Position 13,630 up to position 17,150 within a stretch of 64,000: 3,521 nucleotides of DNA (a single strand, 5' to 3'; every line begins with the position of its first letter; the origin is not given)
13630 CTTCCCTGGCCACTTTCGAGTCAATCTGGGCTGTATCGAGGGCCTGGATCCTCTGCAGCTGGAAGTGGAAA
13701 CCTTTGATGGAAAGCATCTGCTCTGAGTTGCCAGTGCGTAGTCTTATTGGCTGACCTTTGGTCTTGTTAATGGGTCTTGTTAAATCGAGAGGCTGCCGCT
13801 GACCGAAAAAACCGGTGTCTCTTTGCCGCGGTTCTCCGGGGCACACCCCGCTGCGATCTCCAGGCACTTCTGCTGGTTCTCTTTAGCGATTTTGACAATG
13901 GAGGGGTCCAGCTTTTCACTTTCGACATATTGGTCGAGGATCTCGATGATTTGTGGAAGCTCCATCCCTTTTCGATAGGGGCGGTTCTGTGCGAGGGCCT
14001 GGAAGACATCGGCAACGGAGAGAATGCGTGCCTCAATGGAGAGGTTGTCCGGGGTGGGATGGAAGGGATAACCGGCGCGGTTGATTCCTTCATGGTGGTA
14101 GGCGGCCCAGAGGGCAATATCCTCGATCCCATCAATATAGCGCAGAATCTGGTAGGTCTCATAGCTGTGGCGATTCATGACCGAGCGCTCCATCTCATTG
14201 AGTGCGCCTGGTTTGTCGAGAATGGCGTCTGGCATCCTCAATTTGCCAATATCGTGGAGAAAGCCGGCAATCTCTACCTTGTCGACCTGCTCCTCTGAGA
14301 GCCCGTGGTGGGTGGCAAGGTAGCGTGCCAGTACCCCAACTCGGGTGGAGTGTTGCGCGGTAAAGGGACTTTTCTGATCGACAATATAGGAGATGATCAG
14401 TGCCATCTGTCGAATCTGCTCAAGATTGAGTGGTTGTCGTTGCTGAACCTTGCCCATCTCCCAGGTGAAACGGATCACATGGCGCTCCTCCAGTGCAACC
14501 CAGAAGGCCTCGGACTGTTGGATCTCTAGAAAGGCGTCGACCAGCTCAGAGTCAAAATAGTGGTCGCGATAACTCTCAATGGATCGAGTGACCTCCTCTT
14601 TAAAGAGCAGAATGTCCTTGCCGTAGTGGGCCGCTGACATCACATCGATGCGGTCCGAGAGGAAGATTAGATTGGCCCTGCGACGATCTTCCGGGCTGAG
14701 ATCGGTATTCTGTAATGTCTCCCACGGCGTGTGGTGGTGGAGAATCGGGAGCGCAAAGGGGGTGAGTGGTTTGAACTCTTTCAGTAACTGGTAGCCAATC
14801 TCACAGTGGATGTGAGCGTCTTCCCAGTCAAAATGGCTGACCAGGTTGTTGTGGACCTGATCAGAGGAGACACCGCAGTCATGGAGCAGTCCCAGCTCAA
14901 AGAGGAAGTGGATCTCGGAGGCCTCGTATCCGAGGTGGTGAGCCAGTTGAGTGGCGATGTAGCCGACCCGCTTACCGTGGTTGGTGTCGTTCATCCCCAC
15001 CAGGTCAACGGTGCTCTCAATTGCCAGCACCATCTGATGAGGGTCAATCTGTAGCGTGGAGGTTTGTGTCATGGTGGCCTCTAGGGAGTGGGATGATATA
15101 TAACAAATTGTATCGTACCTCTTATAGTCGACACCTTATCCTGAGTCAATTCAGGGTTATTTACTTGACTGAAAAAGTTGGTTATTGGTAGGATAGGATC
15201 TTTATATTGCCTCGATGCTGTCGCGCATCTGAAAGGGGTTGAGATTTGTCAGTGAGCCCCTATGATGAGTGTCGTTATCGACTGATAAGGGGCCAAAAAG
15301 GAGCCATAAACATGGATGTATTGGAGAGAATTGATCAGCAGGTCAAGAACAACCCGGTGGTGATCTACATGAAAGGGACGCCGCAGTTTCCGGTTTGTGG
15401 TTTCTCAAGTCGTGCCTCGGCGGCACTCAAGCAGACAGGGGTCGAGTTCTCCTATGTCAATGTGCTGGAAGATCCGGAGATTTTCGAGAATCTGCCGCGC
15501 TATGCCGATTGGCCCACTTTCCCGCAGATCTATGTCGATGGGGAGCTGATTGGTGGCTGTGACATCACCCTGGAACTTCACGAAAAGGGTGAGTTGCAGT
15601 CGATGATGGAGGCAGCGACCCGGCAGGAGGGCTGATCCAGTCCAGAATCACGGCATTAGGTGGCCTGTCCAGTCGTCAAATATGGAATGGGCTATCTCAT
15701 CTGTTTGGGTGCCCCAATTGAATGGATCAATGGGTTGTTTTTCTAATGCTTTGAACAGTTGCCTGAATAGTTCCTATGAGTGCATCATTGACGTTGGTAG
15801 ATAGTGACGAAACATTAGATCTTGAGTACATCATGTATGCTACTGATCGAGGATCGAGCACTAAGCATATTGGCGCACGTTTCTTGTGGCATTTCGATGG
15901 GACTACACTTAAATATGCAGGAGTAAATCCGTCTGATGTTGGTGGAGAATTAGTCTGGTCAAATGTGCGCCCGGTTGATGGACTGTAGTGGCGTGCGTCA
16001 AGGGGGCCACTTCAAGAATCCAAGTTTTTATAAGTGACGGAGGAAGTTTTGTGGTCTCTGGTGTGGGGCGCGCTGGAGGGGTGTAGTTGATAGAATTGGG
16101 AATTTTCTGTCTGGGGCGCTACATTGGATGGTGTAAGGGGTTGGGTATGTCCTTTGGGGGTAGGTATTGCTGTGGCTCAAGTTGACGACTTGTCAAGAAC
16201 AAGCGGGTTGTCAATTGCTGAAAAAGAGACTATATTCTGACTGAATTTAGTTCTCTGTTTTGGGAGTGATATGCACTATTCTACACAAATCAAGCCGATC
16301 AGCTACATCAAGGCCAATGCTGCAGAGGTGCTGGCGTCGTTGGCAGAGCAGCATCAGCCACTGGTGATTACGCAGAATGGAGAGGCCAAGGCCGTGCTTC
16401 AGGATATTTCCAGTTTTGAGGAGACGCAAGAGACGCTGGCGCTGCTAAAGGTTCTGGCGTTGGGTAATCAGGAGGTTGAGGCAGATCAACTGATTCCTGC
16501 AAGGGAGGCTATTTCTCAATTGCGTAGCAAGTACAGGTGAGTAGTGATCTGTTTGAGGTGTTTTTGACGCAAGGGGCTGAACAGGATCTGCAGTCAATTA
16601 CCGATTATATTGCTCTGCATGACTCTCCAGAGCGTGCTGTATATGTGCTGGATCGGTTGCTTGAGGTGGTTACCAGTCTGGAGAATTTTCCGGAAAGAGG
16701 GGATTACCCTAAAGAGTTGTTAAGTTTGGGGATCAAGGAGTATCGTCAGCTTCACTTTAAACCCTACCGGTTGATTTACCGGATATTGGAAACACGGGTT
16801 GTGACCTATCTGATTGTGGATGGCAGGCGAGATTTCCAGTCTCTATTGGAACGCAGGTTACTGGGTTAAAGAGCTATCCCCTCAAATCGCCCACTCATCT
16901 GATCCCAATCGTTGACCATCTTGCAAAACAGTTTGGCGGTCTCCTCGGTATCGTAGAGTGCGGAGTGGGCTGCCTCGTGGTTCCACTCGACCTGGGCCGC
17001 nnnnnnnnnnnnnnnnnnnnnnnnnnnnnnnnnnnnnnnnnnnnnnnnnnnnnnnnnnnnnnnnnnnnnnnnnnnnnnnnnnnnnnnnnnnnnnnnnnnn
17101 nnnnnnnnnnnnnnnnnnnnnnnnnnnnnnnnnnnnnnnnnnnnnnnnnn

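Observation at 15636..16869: Low-GC islet with a Phd/YefM-ParE/RelE toxin-antitoxin pair and an orphan ORF inserted between grxD and rnt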

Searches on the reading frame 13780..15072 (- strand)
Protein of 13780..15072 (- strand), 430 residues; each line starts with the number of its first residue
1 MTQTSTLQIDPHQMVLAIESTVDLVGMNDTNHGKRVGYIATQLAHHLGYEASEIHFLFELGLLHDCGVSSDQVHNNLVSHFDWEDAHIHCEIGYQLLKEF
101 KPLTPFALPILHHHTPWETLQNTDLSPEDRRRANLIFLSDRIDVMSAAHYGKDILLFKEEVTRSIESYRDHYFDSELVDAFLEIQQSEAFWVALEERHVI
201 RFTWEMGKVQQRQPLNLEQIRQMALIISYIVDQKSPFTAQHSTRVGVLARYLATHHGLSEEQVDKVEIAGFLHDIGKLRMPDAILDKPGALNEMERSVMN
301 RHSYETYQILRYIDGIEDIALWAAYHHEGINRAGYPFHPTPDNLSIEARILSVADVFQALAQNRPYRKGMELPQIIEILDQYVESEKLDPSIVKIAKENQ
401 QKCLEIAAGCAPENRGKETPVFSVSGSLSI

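Call 7: search_protein_families(library=pfam, proteins=[window:13780-15072:-], max_evalue=0.1)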
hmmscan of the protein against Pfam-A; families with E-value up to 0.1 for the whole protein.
window:13780-15072:- (430 aa): 3 families
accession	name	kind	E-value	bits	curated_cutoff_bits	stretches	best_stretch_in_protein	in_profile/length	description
PF13487.12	HD_5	-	1.9e-35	122.6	27.2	1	228-392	4-170/170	HD domain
PF01966.28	HD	-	7.5e-30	104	22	2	239-359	2-115/116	HD domain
PF08668.18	HDOD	-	4.3e-11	43.1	22.9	1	239-297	96-153/196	HDOD domain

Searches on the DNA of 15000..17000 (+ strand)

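Call 6: search_rna_families(source=window, start=15000, end=17000, threshold=evalue, max_evalue=1)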
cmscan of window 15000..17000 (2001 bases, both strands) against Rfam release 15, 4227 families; matches with E-value up to 1: 1.
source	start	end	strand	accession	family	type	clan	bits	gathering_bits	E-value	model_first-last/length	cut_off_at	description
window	15258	15304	+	RF01145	sR14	Gene; snRNA; snoRNA; CD-box;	-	14.5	38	0.76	1-54/54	no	Small nucleolar RNA sR14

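Call 30: search_dna_similar(query=window:15636-16270:+, collection=plasmids, mode=distant, max_evalue=0.01, max_rows=10)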
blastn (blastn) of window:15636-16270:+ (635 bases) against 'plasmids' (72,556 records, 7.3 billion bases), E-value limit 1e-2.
No match.

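Call 31: search_dna_similar(query=window:15636-16270:+, collection=phages, mode=distant, max_evalue=0.01, max_rows=10)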
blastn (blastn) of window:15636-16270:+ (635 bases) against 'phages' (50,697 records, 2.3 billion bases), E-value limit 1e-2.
No match.

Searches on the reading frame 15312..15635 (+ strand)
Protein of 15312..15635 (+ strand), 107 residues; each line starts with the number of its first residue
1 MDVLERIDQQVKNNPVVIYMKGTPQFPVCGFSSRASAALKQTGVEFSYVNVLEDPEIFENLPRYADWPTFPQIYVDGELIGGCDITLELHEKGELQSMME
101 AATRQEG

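Call 7: search_protein_families(library=pfam, proteins=[window:15312-15635:+], max_evalue=0.1)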
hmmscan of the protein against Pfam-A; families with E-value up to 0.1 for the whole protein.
window:15312-15635:+ (107 aa): 2 families
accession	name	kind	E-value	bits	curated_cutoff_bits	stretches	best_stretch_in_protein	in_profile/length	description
PF00462.30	Glutaredoxin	-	6.3e-21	74.8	22.9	1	16-80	1-60/60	Glutaredoxin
PF13417.12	GST_N_3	-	0.017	15.9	22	1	26-81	4-58/75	Glutathione S-transferase, N-terminal domain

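Call 8: search_protein_families(library=ncbifam, proteins=[window:15312-15635:+], max_evalue=0.1)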
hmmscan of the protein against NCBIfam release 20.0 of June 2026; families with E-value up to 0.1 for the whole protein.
window:15312-15635:+ (107 aa): 16 families
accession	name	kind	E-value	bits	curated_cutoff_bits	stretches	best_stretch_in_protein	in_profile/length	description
TIGR00365.1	TIGR00365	equivalog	1.1e-43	147.4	117.1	1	4-100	2-98/99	Grx4 family monothiol glutaredoxin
NF008086.0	PRK10824.1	equivalog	4.5e-40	136.1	205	1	3-102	4-103/115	Grx4 family monothiol glutaredoxin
TIGR02181.1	GRX_bact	equivalog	6.6e-14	51.9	90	1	27-98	7-79/80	glutaredoxin 3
NF007923.0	PRK10638.1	equivalog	2.3e-11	43.6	129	1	18-99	6-82/83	glutaredoxin 3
TIGR02180.1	GRX_euk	equivalog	7.6e-10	38.9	87.25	1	27-98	7-83/84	glutaredoxin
TIGR02190.1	GlrX-dom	hypoth_equivalog_domain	4.6e-06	26.5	99.3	1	14-84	8-72/79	glutaredoxin-family domain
TIGR02189.1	GlrX-like_plant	paralog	1.3e-05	25.1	93.8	1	9-102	3-94/99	glutaredoxin-like family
NF041212.1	Uxx_star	subfamily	4.4e-05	23.6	66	1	27-65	7-45/70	Uxx-star family glutaredoxin-like (seleno)protein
TIGR02196.1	GlrX_YruB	hypoth_equivalog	5.6e-05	23.5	88.55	1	27-84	8-65/74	glutaredoxin-like protein, YruB-family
NF008401.0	PRK11200.1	equivalog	0.00026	21.1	84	1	17-84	4-73/87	GrxA family glutaredoxin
NF041114.2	gluta_UXX_star_1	equivalog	0.00049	20.3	72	1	28-62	8-42/70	UXX-star selenoprotein family 1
NF041211.1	gluta_UXX_star_2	equivalog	0.0018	18.2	100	1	27-66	7-46/71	UXX-star (seleno)protein family 2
TIGR02183.1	GRXA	equivalog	0.012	15.7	106.5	1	41-84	27-72/86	GrxA family glutaredoxin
NF045501.1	HUGP_GUXX-star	exception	0.02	14.4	325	1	8-75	159-221/236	HUGP/GUXX-star fusion selenoprotein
NF047338.1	gluta_UXX_star_3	exception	0.034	14.2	97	1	28-61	8-41/70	UXX-star (seleno)protein family 3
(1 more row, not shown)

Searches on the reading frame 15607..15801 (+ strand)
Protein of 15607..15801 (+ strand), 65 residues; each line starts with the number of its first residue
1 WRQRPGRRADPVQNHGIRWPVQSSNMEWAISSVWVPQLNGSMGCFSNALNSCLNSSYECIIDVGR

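Call 39: search_protein_families(library=pfam, proteins=[window:15607-15801:+], max_evalue=10)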
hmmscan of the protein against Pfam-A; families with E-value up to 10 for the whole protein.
seq(65 aa): 0 families

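Call 40: search_protein_families(library=phrogs, proteins=[window:15607-15801:+], max_evalue=10)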
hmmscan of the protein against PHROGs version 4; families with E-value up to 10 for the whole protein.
seq(65 aa): 2 families
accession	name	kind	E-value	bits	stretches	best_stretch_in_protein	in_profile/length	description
phrog_34839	-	unknown function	0.13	12.7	1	22-49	73-100/232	-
phrog_26323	-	unknown function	0.41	11.9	1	5-21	41-57/57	-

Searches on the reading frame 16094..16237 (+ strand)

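Call 39: search_protein_families(library=pfam, proteins=[window:16094-16237:+], max_evalue=10)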
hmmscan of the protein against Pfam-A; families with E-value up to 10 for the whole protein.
seq(48 aa): 0 families

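Call 40: search_protein_families(library=phrogs, proteins=[window:16094-16237:+], max_evalue=10)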
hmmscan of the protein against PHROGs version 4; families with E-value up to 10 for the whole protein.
seq(48 aa): 1 family
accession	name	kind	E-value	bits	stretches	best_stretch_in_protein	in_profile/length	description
phrog_19113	-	tail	0.083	13.7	1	9-39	29-57/76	major tail protein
